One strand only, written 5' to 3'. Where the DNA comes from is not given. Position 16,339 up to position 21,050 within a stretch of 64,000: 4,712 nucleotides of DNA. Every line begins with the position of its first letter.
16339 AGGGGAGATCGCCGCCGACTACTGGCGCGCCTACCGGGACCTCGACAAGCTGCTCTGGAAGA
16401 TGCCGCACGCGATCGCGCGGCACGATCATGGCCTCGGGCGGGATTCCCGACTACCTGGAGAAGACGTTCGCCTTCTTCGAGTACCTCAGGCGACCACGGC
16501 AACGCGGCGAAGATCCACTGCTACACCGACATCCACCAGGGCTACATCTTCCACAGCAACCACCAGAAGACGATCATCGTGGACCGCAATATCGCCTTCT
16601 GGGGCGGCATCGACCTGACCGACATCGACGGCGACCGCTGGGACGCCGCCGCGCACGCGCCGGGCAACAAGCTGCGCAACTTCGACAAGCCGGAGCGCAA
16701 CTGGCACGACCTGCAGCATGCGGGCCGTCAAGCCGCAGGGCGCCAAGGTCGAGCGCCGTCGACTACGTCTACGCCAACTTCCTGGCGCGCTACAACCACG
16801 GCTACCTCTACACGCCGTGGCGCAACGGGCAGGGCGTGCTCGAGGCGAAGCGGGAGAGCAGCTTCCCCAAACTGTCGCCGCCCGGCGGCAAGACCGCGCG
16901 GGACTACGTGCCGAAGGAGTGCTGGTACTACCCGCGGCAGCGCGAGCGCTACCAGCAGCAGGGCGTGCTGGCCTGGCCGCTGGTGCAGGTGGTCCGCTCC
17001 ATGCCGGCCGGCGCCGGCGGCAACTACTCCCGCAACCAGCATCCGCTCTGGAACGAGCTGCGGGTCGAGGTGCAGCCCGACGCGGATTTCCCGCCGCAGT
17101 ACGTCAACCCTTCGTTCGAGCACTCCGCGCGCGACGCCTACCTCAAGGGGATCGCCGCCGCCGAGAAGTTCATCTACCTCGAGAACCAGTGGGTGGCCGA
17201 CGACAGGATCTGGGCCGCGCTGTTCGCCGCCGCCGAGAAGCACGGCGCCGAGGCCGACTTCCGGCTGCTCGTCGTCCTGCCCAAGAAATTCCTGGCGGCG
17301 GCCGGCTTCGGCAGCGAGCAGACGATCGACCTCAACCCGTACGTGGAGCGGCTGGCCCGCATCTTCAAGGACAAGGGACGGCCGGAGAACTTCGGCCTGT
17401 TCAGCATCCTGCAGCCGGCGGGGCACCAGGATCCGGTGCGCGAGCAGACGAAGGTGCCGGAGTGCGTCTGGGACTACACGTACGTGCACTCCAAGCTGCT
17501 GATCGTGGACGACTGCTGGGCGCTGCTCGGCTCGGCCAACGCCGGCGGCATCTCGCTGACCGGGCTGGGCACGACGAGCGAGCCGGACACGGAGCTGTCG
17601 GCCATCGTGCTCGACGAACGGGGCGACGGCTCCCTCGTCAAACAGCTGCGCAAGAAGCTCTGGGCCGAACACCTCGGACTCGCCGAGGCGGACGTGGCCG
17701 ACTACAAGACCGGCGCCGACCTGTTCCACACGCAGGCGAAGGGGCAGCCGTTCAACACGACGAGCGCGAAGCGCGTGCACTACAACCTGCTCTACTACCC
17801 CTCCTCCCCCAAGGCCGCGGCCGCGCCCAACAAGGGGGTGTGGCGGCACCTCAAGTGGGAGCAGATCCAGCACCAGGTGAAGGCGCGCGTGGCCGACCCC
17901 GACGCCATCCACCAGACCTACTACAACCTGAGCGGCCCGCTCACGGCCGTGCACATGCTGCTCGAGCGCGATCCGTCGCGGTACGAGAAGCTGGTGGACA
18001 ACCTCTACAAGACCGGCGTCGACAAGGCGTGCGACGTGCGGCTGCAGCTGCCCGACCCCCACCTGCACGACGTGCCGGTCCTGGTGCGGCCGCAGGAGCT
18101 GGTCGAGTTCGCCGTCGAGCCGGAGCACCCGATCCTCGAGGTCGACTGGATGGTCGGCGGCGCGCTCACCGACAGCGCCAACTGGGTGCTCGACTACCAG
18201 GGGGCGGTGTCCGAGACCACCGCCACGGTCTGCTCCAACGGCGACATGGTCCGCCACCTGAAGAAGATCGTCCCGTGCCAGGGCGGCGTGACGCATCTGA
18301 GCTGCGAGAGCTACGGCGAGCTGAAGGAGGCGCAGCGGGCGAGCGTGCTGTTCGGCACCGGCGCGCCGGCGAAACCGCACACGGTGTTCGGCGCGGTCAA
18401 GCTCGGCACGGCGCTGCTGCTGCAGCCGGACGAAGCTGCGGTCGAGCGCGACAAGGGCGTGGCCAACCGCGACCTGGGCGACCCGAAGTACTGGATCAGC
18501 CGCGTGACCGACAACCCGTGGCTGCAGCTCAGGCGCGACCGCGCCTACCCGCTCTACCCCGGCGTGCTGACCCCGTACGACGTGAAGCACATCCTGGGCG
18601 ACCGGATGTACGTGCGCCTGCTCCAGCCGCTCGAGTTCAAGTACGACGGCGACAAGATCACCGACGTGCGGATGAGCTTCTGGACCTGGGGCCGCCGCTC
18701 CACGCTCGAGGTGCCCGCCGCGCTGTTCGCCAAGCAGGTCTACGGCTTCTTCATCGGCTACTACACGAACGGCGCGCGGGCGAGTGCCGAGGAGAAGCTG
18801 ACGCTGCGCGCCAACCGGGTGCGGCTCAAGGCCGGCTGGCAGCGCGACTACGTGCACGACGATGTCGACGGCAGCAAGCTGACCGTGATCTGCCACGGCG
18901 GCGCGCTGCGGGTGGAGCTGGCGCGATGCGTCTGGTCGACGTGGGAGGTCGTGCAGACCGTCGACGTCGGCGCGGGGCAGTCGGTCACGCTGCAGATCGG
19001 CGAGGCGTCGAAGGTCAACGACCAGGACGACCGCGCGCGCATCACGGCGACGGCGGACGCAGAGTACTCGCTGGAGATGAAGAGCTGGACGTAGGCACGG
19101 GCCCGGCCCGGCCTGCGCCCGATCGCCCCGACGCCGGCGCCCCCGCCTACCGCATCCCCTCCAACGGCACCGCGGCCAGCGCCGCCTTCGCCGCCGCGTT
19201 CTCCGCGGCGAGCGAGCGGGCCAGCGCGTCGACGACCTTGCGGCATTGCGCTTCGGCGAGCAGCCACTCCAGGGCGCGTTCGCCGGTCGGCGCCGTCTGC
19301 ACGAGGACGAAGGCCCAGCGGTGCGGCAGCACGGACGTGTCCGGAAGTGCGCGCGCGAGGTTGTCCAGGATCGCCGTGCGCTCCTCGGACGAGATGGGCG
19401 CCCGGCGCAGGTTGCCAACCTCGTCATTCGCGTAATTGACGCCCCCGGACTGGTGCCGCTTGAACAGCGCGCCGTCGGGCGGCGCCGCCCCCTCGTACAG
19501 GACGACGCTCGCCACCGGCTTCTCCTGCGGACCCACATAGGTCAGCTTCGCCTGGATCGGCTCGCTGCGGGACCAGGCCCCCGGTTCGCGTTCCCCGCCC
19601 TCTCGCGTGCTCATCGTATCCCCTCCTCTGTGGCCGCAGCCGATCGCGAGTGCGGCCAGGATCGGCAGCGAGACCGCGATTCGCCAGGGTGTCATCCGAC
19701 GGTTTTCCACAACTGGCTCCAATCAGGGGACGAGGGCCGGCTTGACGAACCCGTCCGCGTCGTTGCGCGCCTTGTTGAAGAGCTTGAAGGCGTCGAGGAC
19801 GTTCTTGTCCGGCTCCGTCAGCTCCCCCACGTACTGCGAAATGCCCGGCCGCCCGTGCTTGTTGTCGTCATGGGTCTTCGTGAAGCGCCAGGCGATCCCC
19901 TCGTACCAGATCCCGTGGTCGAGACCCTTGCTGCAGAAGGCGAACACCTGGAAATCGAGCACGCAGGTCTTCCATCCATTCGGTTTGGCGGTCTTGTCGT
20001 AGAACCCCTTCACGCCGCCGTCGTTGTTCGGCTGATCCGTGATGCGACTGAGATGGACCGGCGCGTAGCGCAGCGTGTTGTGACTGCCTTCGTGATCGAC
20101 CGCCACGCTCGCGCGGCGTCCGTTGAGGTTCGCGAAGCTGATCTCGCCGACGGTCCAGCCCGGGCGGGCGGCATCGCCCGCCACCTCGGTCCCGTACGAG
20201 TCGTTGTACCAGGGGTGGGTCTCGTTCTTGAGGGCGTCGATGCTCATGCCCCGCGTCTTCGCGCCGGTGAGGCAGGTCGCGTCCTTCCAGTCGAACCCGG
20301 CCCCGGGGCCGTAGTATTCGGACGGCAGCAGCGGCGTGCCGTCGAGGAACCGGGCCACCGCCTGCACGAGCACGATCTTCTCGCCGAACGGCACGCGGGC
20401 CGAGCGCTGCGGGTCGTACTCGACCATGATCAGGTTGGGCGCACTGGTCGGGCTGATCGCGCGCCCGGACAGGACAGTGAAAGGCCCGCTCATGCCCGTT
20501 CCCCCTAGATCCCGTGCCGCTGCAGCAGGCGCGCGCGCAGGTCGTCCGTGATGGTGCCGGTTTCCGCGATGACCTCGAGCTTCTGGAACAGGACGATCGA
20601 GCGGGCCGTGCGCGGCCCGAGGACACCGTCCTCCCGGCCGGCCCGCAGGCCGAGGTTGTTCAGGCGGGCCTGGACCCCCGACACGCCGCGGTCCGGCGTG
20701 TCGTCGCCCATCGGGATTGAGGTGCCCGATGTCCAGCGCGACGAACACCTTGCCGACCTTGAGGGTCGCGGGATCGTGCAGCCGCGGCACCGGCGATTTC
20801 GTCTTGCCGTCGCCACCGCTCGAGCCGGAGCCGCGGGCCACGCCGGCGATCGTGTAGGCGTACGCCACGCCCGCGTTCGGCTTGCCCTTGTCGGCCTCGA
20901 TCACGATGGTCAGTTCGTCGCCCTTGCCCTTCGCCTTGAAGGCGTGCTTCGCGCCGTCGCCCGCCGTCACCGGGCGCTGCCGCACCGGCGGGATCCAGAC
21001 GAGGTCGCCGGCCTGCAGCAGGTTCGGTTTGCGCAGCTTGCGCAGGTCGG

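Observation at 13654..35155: H1-T6SS-like structural operon with no membrane complex, TssK or Fha next to it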

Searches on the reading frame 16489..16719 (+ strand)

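Call 68: search_protein_families(library=pfam, proteins=[window:16489-16719:+], max_evalue=0.01)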
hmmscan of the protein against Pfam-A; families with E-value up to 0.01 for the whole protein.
window:16489-16719:+ (77 aa): 1 family
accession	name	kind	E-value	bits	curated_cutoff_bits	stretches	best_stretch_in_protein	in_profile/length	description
PF00614.28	PLDc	-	0.00063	20.1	21.9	1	23-45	4-26/28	Phospholipase D Active site motif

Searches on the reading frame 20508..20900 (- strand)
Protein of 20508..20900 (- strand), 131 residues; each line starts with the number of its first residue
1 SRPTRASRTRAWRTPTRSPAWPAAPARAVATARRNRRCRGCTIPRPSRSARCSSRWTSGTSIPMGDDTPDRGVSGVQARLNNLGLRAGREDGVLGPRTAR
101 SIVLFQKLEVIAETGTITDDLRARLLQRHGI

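Call 7: search_protein_families(library=pfam, proteins=[window:20508-20900:-], max_evalue=0.01)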
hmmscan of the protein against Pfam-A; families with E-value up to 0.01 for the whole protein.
window:20508-20900:- (131 aa): 1 family
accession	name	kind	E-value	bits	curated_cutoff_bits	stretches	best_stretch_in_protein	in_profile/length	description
PF01471.23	PG_binding_1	-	7.9e-07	29.6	23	1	73-125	5-57/57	Putative peptidoglycan binding domain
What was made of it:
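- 20505..21216 (-): Paralogue of the previous gene, with one frameshift between about 20717 and 20900. PG_binding_1 7.9e-07 in frame piece 20508-20900 (call 7).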
